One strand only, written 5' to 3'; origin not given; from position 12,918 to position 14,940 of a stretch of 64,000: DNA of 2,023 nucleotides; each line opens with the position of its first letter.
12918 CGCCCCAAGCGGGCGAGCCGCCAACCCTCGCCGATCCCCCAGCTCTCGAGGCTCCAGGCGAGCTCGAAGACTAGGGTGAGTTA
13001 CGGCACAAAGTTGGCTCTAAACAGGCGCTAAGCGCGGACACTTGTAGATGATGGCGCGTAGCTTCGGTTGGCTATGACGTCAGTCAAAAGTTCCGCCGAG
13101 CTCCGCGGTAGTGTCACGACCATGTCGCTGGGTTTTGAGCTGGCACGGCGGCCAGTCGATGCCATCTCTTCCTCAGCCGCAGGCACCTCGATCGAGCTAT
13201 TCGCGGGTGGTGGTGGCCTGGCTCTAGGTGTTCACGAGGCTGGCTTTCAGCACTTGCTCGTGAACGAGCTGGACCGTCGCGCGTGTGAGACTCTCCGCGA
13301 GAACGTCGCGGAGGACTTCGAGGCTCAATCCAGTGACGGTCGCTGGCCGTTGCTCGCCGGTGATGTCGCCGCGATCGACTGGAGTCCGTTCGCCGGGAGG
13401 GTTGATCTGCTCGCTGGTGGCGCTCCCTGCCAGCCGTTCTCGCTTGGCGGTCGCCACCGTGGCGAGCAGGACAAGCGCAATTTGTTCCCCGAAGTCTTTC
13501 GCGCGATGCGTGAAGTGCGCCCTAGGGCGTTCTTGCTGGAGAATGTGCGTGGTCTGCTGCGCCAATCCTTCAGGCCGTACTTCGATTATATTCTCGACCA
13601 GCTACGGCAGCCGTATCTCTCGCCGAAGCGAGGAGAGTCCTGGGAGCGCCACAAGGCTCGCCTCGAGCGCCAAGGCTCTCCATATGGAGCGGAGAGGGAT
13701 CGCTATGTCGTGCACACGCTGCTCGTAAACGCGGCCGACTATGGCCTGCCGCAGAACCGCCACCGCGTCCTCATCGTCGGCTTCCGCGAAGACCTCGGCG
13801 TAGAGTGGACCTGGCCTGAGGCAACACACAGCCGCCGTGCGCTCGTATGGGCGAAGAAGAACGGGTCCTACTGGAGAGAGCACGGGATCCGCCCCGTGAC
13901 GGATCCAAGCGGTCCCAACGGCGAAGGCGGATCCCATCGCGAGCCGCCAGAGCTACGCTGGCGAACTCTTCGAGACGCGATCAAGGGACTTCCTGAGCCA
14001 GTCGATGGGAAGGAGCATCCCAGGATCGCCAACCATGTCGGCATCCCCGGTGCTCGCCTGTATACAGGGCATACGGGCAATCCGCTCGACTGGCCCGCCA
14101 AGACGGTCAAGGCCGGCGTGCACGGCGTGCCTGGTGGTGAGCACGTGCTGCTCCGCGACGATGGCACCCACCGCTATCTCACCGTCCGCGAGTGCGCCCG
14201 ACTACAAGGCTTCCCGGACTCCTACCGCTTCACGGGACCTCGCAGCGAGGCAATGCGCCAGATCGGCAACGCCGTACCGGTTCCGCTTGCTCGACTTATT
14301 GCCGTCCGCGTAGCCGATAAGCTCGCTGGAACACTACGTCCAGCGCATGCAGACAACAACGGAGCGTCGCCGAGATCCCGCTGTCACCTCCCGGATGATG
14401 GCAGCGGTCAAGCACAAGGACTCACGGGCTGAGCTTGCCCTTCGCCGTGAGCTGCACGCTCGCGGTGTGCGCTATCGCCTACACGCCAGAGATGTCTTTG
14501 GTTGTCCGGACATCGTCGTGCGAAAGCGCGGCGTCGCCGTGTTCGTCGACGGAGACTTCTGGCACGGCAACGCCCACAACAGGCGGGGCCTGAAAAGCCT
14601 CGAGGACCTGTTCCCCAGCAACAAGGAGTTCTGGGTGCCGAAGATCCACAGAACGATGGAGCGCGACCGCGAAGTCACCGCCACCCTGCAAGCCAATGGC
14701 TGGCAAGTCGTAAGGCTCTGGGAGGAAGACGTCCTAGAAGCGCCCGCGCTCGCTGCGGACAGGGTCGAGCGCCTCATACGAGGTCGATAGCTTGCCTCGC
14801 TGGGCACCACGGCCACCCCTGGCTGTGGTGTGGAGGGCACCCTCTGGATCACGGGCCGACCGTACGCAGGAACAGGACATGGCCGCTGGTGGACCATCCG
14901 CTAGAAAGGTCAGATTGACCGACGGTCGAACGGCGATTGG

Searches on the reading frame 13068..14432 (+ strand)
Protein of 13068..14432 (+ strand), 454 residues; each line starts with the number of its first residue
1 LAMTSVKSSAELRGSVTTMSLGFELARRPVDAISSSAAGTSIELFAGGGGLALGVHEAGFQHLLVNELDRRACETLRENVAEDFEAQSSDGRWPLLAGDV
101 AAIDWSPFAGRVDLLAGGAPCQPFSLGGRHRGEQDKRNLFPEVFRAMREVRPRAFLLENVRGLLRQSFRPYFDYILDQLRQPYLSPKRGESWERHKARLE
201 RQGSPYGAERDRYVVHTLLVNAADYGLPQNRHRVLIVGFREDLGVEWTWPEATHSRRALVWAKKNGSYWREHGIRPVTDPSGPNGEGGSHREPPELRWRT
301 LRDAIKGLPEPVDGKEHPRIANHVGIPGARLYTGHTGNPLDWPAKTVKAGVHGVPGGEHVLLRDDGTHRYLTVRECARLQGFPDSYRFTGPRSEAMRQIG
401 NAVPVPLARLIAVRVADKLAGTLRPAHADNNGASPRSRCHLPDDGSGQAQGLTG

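Call 11: search_protein_families(library=pfam, proteins=[window:13068-14432:+], max_evalue=0.01)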
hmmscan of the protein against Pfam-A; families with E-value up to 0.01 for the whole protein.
window:13068-14432:+ (454 aa): 1 family
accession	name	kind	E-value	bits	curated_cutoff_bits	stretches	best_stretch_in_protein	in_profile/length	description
PF00145.23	DNA_methylase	-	9.4e-60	203.2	22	3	41-181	3-132/324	C-5 cytosine-specific DNA methylase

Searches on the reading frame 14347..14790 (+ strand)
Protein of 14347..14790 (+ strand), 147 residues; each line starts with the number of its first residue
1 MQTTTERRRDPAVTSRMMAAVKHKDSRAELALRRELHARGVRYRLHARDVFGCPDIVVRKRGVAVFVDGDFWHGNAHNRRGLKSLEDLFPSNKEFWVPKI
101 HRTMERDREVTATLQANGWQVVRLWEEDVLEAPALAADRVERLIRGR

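Call 11: search_protein_families(library=pfam, proteins=[window:14347-14790:+], max_evalue=0.01)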
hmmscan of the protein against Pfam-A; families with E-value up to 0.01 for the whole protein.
window:14347-14790:+ (147 aa): 3 families
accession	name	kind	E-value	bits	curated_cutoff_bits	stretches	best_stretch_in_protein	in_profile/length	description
PF03852.21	Vsr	-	3.3e-21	75.4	27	1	10-78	5-73/74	DNA mismatch endonuclease Vsr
PF18741.7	MTES_1575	-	3.4e-06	27.5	38.2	1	102-142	54-94/96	REase_MTES_1575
PF04480.18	DUF559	-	0.0023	18.2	20.6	1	103-140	67-104/109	Protein of unknown function (DUF559)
